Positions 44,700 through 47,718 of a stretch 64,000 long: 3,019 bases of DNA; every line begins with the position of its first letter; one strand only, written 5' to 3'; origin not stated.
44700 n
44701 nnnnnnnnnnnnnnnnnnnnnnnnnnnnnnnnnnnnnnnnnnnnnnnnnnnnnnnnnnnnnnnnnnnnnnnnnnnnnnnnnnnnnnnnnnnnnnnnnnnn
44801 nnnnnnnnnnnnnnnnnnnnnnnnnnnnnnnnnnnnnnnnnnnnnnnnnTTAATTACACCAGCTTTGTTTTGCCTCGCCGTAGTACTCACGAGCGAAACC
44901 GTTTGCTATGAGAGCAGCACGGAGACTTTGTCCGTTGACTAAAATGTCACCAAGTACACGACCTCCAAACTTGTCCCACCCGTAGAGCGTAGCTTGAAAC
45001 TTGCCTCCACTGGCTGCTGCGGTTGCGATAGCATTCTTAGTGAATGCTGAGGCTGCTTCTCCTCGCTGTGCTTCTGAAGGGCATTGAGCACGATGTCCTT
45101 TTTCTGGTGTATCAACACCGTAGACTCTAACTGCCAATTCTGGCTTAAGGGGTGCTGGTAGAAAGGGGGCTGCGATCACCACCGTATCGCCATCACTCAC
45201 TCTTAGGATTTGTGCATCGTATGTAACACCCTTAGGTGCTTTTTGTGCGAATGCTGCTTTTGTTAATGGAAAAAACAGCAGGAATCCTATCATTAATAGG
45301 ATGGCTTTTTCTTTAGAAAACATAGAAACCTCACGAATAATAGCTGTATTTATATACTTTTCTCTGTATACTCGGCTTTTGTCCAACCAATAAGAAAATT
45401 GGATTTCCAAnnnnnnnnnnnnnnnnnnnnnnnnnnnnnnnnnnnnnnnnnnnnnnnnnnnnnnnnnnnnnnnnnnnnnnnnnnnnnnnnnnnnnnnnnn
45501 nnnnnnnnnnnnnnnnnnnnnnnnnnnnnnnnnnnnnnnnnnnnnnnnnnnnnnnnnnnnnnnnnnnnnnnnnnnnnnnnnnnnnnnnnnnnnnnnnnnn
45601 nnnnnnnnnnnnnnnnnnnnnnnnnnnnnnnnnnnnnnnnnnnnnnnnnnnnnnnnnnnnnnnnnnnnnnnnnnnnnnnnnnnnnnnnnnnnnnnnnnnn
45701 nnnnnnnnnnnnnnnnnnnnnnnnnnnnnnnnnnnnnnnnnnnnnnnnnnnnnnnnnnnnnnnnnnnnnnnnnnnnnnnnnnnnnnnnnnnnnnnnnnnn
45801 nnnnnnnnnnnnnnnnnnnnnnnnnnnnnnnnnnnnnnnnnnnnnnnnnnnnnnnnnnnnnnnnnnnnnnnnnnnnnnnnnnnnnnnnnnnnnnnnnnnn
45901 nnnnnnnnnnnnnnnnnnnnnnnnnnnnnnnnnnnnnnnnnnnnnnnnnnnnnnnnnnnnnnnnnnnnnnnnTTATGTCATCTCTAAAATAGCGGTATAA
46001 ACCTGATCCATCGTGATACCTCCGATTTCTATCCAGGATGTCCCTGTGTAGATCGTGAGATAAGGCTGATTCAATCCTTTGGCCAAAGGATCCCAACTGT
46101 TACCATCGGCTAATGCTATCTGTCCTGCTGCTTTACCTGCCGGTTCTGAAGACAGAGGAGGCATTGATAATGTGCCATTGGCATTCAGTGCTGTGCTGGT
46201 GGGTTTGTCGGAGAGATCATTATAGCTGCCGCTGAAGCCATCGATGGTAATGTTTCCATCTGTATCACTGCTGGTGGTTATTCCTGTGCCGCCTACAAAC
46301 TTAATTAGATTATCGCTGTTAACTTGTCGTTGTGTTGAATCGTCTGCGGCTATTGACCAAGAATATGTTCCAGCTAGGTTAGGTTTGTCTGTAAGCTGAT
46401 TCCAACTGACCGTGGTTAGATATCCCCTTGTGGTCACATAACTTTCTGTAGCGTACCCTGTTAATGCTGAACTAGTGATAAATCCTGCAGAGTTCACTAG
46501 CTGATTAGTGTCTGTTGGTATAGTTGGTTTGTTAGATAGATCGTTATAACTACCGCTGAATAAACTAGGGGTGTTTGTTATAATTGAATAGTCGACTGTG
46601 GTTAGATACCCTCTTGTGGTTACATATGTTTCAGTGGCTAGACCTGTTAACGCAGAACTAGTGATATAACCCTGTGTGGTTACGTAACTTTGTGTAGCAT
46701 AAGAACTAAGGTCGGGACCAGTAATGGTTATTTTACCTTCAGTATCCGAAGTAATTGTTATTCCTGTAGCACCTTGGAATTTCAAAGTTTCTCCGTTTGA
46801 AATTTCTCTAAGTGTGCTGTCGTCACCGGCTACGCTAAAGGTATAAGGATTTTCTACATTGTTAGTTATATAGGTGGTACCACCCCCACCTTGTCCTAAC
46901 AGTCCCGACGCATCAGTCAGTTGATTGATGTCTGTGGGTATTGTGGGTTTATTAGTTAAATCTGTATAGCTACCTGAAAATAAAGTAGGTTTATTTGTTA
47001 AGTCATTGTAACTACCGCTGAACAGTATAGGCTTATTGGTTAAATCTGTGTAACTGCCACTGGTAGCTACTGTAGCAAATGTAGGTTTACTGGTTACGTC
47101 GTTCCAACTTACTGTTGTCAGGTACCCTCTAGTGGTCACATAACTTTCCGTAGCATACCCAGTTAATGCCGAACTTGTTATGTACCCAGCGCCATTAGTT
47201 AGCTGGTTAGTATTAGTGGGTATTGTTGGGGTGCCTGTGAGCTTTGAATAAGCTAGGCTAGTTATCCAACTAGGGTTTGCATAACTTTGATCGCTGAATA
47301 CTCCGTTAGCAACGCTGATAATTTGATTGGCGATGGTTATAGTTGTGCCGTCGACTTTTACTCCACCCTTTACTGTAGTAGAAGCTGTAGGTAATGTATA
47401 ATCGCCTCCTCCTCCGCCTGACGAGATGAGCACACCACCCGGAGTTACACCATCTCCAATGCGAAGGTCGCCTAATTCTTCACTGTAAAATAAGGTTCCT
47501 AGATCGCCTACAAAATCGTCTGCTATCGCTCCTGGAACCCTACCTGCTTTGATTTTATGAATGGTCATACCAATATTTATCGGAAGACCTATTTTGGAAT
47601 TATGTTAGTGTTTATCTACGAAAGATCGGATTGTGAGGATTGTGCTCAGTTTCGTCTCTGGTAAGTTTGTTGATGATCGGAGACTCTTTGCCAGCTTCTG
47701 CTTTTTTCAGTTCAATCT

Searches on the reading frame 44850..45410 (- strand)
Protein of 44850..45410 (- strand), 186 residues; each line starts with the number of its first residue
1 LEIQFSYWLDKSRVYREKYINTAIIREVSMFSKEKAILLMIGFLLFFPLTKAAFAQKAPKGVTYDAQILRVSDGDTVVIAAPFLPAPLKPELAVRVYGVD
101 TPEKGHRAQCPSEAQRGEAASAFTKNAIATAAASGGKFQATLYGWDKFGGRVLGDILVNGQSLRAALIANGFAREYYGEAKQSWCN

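Call 19: search_protein_families(library=phrogs, proteins=[window:44850-45410:-], max_evalue=0.001)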
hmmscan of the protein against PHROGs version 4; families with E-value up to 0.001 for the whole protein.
window:44850-45410:- (186 aa): 2 families
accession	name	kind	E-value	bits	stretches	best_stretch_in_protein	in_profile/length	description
phrog_452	-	DNA, RNA and nucleotide metabolism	9.7e-19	68.9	1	60-182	65-183/201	endonuclease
phrog_8809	-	unknown function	5.6e-07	27.9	1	52-179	1087-1207/2317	-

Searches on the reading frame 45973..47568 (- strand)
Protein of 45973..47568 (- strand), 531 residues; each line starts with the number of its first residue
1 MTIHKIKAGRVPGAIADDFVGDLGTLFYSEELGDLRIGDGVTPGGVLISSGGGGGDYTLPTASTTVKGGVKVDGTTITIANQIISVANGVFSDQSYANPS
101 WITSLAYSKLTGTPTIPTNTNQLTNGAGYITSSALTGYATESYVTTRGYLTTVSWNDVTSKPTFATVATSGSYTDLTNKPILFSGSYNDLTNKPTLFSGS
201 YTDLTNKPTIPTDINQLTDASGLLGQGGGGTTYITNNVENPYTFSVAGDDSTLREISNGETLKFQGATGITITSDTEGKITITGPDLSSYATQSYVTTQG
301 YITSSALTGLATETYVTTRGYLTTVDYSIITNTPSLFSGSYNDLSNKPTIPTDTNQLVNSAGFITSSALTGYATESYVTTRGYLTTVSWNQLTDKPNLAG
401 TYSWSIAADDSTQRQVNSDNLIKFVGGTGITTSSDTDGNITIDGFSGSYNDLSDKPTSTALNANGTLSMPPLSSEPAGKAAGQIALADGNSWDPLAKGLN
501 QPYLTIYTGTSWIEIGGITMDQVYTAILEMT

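Call 15: search_protein_families(library=phrogs, proteins=[window:45973-47568:-], max_evalue=0.00001)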
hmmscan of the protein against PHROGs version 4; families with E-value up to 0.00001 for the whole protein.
window:45973-47568:- (531 aa): 2 families
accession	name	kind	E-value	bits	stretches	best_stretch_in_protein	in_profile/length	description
phrog_17509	-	unknown function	1.7e-14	54.9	0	116-181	53-115/281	-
phrog_15343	-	unknown function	2.3e-06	28.2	1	45-90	31-76/213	-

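Call 20: search_protein_families(library=pfam, proteins=[window:45973-47568:-], max_evalue=0.001)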
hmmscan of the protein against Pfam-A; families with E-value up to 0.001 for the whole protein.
window:45973-47568:- (531 aa): 0 families
